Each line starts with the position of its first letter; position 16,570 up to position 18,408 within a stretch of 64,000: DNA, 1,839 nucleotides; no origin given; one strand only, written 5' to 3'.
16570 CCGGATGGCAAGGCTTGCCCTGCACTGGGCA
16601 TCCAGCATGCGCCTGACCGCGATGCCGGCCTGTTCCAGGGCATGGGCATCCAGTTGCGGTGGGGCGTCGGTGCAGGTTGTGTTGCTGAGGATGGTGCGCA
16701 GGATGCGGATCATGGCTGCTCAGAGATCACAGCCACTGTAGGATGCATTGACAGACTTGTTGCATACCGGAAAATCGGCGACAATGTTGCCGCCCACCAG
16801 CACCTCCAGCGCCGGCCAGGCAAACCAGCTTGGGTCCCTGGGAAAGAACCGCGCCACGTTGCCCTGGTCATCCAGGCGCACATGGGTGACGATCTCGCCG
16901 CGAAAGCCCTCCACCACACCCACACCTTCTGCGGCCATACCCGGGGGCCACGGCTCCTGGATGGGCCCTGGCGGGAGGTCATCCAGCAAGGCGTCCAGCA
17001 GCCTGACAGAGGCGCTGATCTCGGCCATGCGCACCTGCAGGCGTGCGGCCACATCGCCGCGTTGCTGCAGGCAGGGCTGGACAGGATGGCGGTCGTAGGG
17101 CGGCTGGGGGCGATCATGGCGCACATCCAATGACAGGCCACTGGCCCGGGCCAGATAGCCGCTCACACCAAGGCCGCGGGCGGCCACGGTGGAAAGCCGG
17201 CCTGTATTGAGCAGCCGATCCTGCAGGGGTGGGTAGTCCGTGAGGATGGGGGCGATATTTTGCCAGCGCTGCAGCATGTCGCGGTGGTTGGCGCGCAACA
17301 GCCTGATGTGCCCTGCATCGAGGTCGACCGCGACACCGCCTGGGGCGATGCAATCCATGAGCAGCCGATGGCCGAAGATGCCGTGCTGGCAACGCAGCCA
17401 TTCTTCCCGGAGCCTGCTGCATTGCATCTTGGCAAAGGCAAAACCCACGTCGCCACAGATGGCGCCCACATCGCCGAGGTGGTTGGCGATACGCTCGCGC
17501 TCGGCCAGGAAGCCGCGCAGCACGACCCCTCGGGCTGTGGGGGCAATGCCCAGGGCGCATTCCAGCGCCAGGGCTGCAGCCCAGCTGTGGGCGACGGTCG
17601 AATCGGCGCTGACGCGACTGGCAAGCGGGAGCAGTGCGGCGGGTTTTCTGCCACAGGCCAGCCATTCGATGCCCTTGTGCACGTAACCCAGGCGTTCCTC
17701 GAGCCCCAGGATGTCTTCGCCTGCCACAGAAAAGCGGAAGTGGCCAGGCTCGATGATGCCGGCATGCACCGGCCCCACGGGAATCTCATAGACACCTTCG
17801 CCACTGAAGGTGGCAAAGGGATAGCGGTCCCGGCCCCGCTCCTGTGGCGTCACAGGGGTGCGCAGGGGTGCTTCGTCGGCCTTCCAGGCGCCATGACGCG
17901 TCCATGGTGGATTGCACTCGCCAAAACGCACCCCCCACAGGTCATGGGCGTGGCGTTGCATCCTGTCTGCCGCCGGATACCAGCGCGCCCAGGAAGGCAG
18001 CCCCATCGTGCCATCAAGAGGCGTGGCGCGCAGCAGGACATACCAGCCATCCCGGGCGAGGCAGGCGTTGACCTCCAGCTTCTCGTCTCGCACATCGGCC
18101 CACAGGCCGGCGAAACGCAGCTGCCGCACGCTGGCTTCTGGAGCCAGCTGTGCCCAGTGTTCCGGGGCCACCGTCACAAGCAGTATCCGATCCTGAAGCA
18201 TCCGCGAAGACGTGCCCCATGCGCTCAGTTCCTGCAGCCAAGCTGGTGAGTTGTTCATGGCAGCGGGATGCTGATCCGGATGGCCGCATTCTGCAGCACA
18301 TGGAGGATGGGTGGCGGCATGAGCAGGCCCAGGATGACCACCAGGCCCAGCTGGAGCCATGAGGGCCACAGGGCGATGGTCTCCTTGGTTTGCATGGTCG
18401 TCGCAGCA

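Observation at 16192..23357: Six-gene complex-I-like 'Ehr' module lacking NiFe ligands (not a true hydrogenase)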

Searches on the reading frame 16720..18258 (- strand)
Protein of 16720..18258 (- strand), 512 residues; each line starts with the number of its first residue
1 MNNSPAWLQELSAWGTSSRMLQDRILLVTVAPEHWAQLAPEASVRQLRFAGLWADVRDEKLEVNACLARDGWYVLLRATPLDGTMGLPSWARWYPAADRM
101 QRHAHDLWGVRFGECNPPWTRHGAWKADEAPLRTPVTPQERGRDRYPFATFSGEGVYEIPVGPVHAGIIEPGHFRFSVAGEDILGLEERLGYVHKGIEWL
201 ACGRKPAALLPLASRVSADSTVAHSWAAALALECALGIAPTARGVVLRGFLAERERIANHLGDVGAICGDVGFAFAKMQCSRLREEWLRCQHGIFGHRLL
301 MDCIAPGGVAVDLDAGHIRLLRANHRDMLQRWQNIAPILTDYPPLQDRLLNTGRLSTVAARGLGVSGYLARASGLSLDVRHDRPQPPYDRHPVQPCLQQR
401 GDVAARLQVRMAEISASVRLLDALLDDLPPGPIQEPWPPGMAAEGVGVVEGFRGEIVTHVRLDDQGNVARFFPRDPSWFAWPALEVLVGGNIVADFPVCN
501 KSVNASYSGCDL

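Call 4: search_protein_families(library=pfam, proteins=[window:16720-18258:-])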
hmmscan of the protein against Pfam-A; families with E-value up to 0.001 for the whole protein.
window:16720-18258:- (512 aa): 2 families
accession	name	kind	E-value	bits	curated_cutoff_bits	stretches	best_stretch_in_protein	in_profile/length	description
PF00346.24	Complex1_49kDa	-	3.9e-37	128.2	24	2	270-434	1-165/271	Respiratory-chain NADH dehydrogenase, 49 Kd subunit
PF00329.25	Complex1_30kDa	-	0.00034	21.6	22.5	1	29-114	2-96/124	Respiratory-chain NADH dehydrogenase, 30 Kd subunit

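Call 5: search_protein_families(library=ncbifam, proteins=[window:16720-18258:-])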
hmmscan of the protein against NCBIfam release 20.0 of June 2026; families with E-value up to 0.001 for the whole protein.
window:16720-18258:- (512 aa): 10 families
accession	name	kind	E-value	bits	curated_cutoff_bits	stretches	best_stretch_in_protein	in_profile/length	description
NF004739.1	PRK06075.1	equivalog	2.2e-50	171.5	360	1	157-434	1-278/384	NADH-quinone oxidoreductase subunit D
TIGR01962.1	NuoD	equivalog_domain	3.5e-39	134.8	459.35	1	161-435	7-281/386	NADH dehydrogenase (quinone) subunit D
NF008974.0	PRK12322.1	equivalog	1.3e-35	123.1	522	1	160-498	10-352/366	NADH-quinone oxidoreductase subunit D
NF040602.1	F420_dehyd_FpoD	exception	1.3e-35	123.1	600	1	160-511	11-371/372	F420H2 dehydrogenase subunit FpoD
NF009808.0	PRK13292.1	equivalog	7.7e-32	110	1156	1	84-431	321-682/791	NADH-quinone oxidoreductase subunit B/C/D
NF008728.0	PRK11742.1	equivalog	2.2e-28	99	840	1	162-434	220-492/598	NADH-quinone oxidoreductase subunit C/D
NF005649.0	PRK07415.1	equivalog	2.1e-26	92.9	583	1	161-434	15-289/394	NAD(P)H-quinone oxidoreductase subunit H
NF033181.1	NiFeSe_hydrog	equivalog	6.9e-07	28.5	600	1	188-260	31-103/507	nickel-dependent hydrogenase large subunit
NF045518.1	H2_NiFeSe_large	exception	0.00036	19.5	780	0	172-252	14-95/485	NiFeSe hydrogenase large subunit HysA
NF040828.1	sulfhyd_ShyA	equivalog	0.00049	19.1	700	0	443-469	330-356/415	NAD(P)-dependent hydrogenase/sulfhydrogenase 2 subunit alpha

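Call 6: search_solved_structures(query=window:16720-18258:-, show_alignments=3, max_evalue=0.00001)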
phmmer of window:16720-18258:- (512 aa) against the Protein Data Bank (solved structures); distinct sequences matched with E-value up to 0.00001: 54.
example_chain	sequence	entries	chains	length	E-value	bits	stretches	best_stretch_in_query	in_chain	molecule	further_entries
7z0s_E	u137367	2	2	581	6e-46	160.8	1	144-510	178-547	Formate hydrogenlyase subunit 5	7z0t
6cfw_L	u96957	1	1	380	2.4e-31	112.6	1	158-506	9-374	Membrane-bound hydrogenase subunit alpha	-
2fug_4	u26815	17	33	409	1.2e-26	97.1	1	157-438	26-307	NADH-quinone oxidoreductase chain 4 | NADH-QUINONE OXIDOREDUCTASE SUBUNIT 4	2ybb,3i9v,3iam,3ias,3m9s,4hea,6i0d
9iho_D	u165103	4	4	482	1.4e-26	96.8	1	161-434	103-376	NUCM (49 kDa) subunit of mitochondrial NADH:ubiquinone oxidoreductase (Complex I)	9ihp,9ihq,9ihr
6h8k_C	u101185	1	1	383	1.5e-26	96.8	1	161-434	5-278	NUCM protein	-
6gcs_C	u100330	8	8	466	1.6e-26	96.7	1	158-434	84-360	49-KDA PROTEIN (NUCM) | Subunit NUCM of NADH:Ubiquinone Oxidoreductase (Complex I) | NUCM protein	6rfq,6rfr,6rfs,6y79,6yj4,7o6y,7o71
7b0n_D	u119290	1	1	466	4.1e-26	95.3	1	158-434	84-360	NUCM protein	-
4wz7_C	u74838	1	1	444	5.7e-25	91.6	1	158-434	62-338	NUCM protein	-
6hum_H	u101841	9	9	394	5e-24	88.5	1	159-435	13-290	NAD(P)H-quinone oxidoreductase subunit H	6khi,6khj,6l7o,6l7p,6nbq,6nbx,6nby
7q5y_B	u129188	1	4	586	1.8e-23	86.6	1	159-436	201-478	NADH-quinone oxidoreductase subunit C/D 2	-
8e9g_D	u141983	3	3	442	6.6e-23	84.7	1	152-434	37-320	NADH-quinone oxidoreductase subunit D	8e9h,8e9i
7eu3_H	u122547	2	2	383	1.5e-22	83.6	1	161-434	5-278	NAD(P)H-quinone oxidoreductase subunit H, chloroplastic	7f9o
8e73_S2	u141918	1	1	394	1.7e-22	83.4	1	161-434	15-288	NDUS2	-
7aqr_D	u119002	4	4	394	3.6e-22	82.3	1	162-434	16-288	NADH dehydrogenase subunit 7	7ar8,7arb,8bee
8bpx_D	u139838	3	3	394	3.6e-22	82.3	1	162-434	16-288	NADH dehydrogenase [ubiquinone] iron-sulfur protein 2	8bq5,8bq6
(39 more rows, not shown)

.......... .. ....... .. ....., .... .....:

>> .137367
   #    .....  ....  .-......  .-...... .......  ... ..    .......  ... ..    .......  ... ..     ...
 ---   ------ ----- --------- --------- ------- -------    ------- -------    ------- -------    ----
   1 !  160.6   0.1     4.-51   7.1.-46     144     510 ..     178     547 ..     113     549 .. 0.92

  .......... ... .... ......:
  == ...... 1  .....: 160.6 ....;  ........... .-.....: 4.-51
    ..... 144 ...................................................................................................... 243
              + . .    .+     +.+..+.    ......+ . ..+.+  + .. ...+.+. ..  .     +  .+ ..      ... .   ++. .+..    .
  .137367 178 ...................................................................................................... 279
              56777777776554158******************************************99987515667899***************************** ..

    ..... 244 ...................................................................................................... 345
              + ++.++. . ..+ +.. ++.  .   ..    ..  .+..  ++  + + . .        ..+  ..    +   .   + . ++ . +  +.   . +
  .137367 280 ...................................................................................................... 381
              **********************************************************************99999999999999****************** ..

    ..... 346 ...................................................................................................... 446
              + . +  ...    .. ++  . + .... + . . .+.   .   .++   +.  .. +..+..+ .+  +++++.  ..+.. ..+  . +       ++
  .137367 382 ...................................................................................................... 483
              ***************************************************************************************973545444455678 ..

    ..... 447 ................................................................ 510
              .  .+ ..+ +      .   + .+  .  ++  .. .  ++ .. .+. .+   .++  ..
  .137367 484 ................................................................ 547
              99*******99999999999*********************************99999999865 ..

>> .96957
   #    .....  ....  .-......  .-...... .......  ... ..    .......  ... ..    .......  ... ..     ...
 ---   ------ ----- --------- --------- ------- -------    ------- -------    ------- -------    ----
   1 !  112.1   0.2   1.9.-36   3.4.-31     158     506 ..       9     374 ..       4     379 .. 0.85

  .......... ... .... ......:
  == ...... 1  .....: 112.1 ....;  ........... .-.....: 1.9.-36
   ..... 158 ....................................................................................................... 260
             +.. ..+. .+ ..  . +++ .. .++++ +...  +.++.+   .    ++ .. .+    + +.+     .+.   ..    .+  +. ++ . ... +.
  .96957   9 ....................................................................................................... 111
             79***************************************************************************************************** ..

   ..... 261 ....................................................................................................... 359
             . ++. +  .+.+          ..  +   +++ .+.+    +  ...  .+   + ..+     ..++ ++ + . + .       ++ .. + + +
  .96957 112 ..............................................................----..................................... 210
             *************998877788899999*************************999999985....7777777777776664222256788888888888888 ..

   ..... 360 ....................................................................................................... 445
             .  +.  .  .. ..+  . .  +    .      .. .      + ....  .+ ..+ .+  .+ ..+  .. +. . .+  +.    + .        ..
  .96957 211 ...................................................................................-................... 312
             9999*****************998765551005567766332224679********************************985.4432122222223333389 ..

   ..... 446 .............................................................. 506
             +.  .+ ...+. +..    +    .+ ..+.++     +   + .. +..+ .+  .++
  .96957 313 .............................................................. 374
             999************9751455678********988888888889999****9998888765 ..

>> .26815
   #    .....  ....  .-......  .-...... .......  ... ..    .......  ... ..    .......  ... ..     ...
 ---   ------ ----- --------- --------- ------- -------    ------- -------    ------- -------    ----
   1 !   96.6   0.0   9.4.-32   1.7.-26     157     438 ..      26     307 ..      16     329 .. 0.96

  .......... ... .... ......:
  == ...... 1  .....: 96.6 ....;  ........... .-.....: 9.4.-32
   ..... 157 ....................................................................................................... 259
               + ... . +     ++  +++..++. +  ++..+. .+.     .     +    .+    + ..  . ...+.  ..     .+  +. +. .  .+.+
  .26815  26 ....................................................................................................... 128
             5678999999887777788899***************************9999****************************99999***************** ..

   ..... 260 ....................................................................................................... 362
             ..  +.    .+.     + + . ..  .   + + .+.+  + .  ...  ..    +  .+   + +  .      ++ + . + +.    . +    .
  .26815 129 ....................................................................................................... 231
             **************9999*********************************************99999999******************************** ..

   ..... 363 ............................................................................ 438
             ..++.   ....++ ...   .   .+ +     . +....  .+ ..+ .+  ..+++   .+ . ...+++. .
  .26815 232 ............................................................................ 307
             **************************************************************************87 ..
